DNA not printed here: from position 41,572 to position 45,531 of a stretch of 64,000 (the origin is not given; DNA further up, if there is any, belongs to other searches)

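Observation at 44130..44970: Contractile-injection/phage baseplate-like domains inside a secreted surface protein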

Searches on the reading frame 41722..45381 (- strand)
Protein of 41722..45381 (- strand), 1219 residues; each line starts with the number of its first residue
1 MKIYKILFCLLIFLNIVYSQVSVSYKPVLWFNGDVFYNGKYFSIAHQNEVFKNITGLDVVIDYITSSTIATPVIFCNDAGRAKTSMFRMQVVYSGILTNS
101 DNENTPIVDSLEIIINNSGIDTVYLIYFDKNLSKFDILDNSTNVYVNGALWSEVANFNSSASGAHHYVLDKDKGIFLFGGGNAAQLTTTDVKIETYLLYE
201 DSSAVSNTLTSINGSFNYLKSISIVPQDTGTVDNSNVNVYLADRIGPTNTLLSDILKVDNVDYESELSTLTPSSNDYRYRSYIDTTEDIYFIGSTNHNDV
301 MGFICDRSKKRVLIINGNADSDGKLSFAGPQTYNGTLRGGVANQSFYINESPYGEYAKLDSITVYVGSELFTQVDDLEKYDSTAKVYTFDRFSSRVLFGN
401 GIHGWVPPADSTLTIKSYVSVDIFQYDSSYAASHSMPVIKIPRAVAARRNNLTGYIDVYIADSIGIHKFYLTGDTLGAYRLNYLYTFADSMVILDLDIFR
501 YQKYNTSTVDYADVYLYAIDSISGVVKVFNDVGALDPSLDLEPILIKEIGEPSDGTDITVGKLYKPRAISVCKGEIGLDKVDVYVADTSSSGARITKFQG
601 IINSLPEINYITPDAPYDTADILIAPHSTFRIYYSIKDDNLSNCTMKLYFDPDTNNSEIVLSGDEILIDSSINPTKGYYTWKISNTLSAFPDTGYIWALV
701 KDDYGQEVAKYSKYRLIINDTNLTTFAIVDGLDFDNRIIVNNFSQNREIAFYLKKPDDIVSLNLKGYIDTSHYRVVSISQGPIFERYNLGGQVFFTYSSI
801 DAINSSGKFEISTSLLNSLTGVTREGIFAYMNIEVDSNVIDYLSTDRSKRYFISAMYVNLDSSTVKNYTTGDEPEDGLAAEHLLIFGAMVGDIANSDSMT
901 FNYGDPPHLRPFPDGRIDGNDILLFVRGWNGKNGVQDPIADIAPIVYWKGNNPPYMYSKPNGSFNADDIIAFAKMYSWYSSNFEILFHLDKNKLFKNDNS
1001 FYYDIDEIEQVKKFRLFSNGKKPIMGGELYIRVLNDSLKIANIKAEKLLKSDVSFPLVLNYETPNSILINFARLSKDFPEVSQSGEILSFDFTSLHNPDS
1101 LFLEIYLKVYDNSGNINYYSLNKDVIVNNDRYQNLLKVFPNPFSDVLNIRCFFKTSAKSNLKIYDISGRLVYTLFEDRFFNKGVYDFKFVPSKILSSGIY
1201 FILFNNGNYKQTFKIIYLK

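Call 3: search_protein_families(library=pfam, proteins=[window:41722-45381:-], max_evalue=1)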
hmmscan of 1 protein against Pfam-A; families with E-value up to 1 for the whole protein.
window:41722-45381:- (1219 aa): 2 families
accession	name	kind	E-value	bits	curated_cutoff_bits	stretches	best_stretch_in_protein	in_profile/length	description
PF18962.6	Por_Secre_tail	-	1.9e-09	38.1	27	1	1138-1216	1-74/75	Secretion system C-terminal sorting domain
PF16235.10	DUF4894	-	0.83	10.5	28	0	969-1007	1-39/122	Domain of unknown function (DUF4894)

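Call 4: search_protein_families(library=ncbifam, proteins=[window:41722-45381:-], max_evalue=1)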
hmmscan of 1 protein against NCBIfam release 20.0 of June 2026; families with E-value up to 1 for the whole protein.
window:41722-45381:- (1219 aa): 5 families
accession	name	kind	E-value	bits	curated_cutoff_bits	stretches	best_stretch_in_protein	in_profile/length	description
TIGR04183.1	Por_Secre_tail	domain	4.1e-10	39.5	23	1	1138-1216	1-70/72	T9SS type A sorting domain-containing protein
NF038113.1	T9SSA_dep_M36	equivalog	6.4e-09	34.5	885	1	1125-1216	782-867/869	T9SS-dependent M36 family metallopeptidase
TIGR02243.1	TIGR02243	equivalog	0.00023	19.9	155.8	1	150-186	393-429/659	putative baseplate assembly protein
NF041540.1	dockerin_GC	domain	0.0004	20.7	29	1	911-976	12-63/67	GC-type dockerin domain-anchored protein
NF033708.1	T9SS_Cterm_ChiA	domain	0.083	12.8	40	0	1162-1173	5-16/55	T9SS sorting signal type C domain-containing protein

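Call 5: search_protein_families(library=phrogs, proteins=[window:41722-45381:-], max_evalue=1)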
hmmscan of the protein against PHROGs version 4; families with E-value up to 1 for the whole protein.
window:41722-45381:- (1219 aa): 1 family
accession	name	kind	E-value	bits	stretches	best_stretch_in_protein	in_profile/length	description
phrog_13208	-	unknown function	0.25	12.7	0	341-378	13-50/91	-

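Call 7: search_solved_structures(query=window:41722-45381:-, max_evalue=10, show_alignments=3)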
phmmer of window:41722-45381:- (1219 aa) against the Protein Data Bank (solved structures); distinct sequences matched with E-value up to 10: 2.
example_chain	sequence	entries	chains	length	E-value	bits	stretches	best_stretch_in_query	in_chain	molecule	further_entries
3fgr_B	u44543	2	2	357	0.17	12.9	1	906-1017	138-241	Putative phospholipase B-like 2 40 kDa form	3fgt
3fbx_A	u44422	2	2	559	0.38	11.8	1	907-1017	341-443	Putative phospholipase B-like 2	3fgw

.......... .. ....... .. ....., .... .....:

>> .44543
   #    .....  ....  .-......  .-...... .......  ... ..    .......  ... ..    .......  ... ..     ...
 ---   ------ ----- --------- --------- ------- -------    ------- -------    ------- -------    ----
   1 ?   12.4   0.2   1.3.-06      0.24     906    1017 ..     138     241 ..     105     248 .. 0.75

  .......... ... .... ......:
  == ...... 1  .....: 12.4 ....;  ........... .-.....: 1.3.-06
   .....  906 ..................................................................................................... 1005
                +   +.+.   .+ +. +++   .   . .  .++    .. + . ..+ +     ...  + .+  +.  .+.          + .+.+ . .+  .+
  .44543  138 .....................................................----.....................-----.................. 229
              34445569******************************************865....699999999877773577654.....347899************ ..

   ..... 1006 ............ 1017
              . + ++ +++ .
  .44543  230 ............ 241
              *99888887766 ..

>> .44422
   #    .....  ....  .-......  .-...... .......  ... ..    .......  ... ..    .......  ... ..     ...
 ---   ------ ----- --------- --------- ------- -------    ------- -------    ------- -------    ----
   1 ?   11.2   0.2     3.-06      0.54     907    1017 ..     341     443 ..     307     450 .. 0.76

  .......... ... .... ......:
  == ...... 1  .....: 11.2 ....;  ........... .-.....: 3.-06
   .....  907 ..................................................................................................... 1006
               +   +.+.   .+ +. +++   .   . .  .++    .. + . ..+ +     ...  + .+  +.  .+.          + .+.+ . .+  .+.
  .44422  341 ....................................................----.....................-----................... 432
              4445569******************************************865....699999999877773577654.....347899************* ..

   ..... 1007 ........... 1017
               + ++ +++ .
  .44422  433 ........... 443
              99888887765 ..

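Call 38: find_encoding_contigs(protein=window:41722-45381:-, flank=10000, max_places=3)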
Protein window:41722-45381:- (1219 aa): no gene with exactly this product is on record in the collection.

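Call 43: find_homologous_proteins(query=A4, max_evalue=1e-10)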
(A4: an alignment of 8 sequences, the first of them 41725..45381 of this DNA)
Query A4 (8 sequences) (1219 aa, profile of the alignment): 38 proteins with E <= 1e-10 among 8000 candidates.
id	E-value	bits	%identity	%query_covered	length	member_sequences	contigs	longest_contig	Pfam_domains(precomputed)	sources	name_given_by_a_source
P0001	0.0e+0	1180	100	100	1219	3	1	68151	PF18962.8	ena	-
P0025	6.3e-199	682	47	100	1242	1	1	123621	PF18962.8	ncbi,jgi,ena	-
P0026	2.3e-36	143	23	25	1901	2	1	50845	PF01839.30,PF13205.13,PF13517.13,PF18962.8,PF13860.13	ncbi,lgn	-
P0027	1.6e-27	114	21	16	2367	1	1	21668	PF01551.30,PF17892.8,PF00963.25,PF17803.8,PF08309.18,PF00059.28,PF17963.8,PF00404.25,PF13529.14,PF13860.13,PF09826.16,PF03412.22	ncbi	-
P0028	2.7e-23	100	24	16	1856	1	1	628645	PF18962.8,PF13860.13,PF05345.19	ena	-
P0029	9.9e-22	95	27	7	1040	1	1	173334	PF13229.13,PF13860.13,PF05048.20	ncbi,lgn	-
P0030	1.5e-21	94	26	8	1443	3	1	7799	PF21027.4,PF22352.3,PF18962.8,PF13860.13,PF18911.7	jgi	-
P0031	1.0e-20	91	30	7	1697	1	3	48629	PF22148.2,PF13585.13,PF18962.8,PF13860.13,PF00082.28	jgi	-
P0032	1.5e-20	91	32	7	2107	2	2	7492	PF13860.13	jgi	-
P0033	1.3e-19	88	27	7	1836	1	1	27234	PF01839.30,PF23598.2,PF17892.8,PF17803.8,PF13855.13,PF17963.8,PF13517.13,PF24517.3,PF00560.40,PF12799.14,PF13860.13,PF16184.12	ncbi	ncbi:FG-GAP-like repeat-containing protein [Candidatus Neomarinimicrobiota bacterium]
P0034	5.4e-18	82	30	9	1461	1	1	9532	PF16655.13,PF13229.13,PF18962.8,PF25788.3,PF13860.13,PF00041.28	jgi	jgi:hypothetical protein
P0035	5.8e-18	82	28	7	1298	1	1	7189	PF13715.13,PF18962.8,PF25778.2,PF13860.13,PF13620.13,PF06739.18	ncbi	-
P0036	6.5e-18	82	26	7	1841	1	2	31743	PF13860.13,PF13088.13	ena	-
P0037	9.7e-18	81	33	9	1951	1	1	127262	PF18962.8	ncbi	-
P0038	1.7e-17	81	21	13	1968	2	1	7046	PF07610.18,PF22067.3,PF24507.2,PF08309.18,PF24499.2,PF24501.2,PF22544.3,PF22073.3,PF15780.12,PF14646.13,PF24798.3,PF18962.8,PF22066.3,PF12371.15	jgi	-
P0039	1.8e-17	80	30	7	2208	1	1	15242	PF13585.13,PF02415.24,PF18962.8,PF13860.13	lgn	-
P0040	1.1e-16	78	29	9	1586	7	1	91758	PF10342.16,PF18962.8,PF00082.28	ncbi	-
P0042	8.5e-16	75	26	7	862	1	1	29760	PF01839.30,PF13517.13,PF18962.8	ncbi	-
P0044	1.3e-15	74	31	7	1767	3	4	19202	PF13229.13,PF17892.8,PF18962.8,PF22842.4,PF13860.13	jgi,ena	-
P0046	3.2e-15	73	21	7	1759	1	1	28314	PF01839.30,PF19190.7,PF16586.12,PF13517.13,PF18962.8,PF13204.14,PF13860.13,PF22544.3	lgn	-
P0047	3.4e-15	73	30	7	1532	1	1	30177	PF18962.8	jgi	jgi:hypothetical protein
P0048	3.4e-15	73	28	7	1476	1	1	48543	PF18962.8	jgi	jgi:hypothetical protein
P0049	4.5e-15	73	28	7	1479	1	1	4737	PF18962.8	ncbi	-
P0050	7.7e-15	72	32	7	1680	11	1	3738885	PF01839.30,PF02369.23,PF13517.13,PF18962.8,PF00041.28,PF26198.1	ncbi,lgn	-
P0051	1.3e-14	71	34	7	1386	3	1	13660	PF17963.8,PF17892.8,PF18962.8,PF17803.8,PF19076.7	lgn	-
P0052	2.7e-14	70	33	7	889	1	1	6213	PF00629.31,PF20009.5,PF18962.8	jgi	jgi:hypothetical protein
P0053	1.4e-13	68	-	-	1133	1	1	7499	PF13585.13,PF00092.35,PF18962.8,PF13860.13,PF09136.17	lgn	-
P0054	4.3e-13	66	29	7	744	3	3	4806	PF13585.13,PF10162.15,PF18962.8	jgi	jgi:hypothetical protein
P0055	6.5e-13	65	35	7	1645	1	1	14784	PF18962.8,PF24907.1,PF22544.3,PF16656.12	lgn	-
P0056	7.2e-13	65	31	9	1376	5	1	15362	PF01839.30,PF13205.13,PF13517.13,PF18962.8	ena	-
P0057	7.2e-12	62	32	8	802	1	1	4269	PF18962.8,PF14870.13,PF02012.27,PF15902.13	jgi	-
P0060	9.5e-11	58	35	7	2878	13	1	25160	PF17963.8,PF17892.8,PF18962.8,PF17803.8,PF24908.1,PF05345.19,PF16184.12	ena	-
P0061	9.9e-11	58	25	7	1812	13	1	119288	PF22073.3,PF16410.11,PF15780.12,PF00932.26,PF18962.8,PF13860.13,PF22544.3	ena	-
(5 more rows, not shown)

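Call 44: find_encoding_contigs(protein=P0025, flank=10000, max_places=3)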
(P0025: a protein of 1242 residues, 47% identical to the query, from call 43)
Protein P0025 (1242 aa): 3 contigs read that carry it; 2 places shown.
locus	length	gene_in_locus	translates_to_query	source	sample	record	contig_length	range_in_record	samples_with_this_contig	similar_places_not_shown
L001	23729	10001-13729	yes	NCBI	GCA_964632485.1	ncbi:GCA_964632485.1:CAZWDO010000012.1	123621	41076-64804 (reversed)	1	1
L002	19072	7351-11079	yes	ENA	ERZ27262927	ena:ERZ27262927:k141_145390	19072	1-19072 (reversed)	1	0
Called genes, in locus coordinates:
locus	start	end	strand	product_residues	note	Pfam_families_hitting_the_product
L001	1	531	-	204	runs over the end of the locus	-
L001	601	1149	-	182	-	-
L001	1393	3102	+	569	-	PF07690:MFS_1 (weak)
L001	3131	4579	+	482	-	PF08323:Glyco_transf_5, PF00534:Glycos_transf_1, PF13692:Glyco_trans_1_4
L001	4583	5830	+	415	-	PF00342:PGI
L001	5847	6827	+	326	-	PF07726:AAA_3, PF07728:AAA_5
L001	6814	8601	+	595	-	-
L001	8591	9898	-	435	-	PF03739:LptF_LptG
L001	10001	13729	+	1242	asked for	PF18962:Por_Secre_tail (weak)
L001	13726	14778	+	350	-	PF02811:PHP (weak)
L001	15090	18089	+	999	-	PF00404:Dockerin_1 (weak), PF18962:Por_Secre_tail (weak)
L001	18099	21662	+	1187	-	PF25788:Ig_Rha78A_N (faint)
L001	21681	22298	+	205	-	-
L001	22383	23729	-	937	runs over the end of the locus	PF13620:CarboxypepD_reg, PF13715:CarbopepD_reg_2, PF14905:OMP_b-brl_3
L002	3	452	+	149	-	?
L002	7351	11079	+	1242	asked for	PF18962:Por_Secre_tail (weak)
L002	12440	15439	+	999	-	PF00404:Dockerin_1 (weak), PF18962:Por_Secre_tail (weak)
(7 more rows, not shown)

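Call 48: find_related_loci(query=A5, collection=genome_contigs, flank=10000)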
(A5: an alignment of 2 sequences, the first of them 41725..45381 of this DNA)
Query A5 (1219 aa) in genome_contigs; peptide patterns used: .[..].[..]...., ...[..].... (x = any residue, [..] = any of these).
600 stretches matched a pattern (row limit reached: there are more); 1 encode a relative of the query (tblastn E <= 1e-3); 1 distinct loci.
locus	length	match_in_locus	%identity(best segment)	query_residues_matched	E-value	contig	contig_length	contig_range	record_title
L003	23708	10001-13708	47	3-1219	0e+0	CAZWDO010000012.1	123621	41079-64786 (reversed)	MAG TPA_asm: uncultured bacterium isolate binchicken_co113_61 genome assembly, contig: NODE_134_length_123621_cov_5.0936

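Call 63: search_solved_structures(query=A4, max_evalue=0.1)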
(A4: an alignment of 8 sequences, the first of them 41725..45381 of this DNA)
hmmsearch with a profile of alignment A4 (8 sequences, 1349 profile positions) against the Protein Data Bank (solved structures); distinct sequences matched with E-value up to 0.1: 33.
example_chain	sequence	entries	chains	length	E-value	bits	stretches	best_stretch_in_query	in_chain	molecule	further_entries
7qrx_A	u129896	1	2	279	1.7e-10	42.4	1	560-665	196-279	E3 ubiquitin-protein ligase TRIM71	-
9jur_A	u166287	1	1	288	2.1e-10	42.1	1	560-665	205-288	E3 ubiquitin-protein ligase TRIM71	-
8j72_A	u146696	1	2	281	2.8e-10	41.6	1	64-101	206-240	E3 ubiquitin-protein ligase TRIM71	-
6d69_A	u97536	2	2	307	1.2e-08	36.3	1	562-609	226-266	NHL Repeat Region of D. melanogaster Thin | Thin, isoform D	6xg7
6fpt_A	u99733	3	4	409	1.7e-08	35.7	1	560-665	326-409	E3 ubiquitin-protein ligase TRIM71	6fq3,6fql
7qrv_A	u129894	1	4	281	1.6e-06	29.2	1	556-666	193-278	Tripartite motif-containing protein 2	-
7b96_A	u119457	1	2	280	1.6e-06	29.2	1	556-666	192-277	Isoform 2 of Tripartite motif-containing protein 2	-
7qrw_A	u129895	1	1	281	2.3e-06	28.6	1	556-665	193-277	Isoform 4 of Tripartite motif-containing protein 3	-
7eh9_A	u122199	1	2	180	9.3e-06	26.7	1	1277-1339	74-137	Basal-body rod modification protein FlgD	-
7b2r_A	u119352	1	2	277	1.2e-05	26.2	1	556-665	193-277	Tripartite motif-containing protein 2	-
7bhq_A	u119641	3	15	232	1.4e-05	26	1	1276-1339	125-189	Basal-body rod modification protein FlgD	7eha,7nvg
6qsd_A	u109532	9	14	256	1.6e-05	25.8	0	571-604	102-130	Pizza6S | Pizza6-S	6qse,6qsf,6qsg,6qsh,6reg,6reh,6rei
6f0t_A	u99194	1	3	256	1.7e-05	25.8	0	571-662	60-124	Pizza6-SFW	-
6rej_A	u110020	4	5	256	3.7e-05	24.7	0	571-604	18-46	Pizza6-SH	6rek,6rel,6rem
6ren_A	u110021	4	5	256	5e-05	24.2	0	571-603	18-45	3fPizza6-SH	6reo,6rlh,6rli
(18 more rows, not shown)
